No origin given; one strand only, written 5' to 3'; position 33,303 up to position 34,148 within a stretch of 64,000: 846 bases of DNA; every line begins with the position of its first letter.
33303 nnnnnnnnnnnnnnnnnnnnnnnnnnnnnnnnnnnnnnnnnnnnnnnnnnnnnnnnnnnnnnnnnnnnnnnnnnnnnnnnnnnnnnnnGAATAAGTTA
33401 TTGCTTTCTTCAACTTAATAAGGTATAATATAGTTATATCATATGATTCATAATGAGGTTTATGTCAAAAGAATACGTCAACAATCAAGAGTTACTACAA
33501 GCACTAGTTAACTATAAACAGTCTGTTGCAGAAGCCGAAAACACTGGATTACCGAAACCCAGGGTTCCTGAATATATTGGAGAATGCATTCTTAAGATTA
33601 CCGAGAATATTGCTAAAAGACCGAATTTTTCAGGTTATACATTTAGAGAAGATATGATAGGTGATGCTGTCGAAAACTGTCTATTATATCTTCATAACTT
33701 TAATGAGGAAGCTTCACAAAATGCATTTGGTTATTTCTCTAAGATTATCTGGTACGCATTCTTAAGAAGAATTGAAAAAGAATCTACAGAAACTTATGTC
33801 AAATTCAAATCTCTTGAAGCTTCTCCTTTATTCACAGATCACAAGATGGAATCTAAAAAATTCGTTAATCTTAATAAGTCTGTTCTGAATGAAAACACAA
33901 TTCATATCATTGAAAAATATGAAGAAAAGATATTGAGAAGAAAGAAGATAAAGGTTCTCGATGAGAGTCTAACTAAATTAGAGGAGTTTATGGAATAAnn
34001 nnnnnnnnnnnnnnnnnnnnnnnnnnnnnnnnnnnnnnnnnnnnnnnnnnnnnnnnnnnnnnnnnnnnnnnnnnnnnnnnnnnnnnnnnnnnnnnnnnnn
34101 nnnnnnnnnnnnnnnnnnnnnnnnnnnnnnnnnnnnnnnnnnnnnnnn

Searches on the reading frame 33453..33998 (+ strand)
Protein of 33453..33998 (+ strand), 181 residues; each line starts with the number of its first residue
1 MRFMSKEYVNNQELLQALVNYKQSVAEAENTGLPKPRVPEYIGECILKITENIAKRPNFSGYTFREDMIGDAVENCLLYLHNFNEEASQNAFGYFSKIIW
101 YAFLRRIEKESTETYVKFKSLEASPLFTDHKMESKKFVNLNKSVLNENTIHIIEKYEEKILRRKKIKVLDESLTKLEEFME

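Call 10: search_protein_families(library=phrogs, proteins=[window:33453-33998:+])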
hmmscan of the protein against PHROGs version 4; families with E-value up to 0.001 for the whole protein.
window:33453-33998:+ (181 aa): 5 families
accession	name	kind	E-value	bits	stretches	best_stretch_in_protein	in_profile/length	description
phrog_234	-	transcription regulation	8.4e-55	186.7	1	4-171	6-170/181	late sigma transcription factor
phrog_19643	-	transcription regulation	6.6e-11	43.2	1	6-111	48-155/255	RNA polymerase sigma factor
phrog_12791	-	transcription regulation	1.2e-07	32.3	1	19-117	147-253/286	sigma factor for late transcription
phrog_12780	-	transcription regulation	2.2e-05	25.2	1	42-161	56-181/289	RNA polymerase sigma factor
phrog_34068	-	transcription regulation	6.5e-05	24.2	1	68-119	1-52/115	RNA polymerase sigma factor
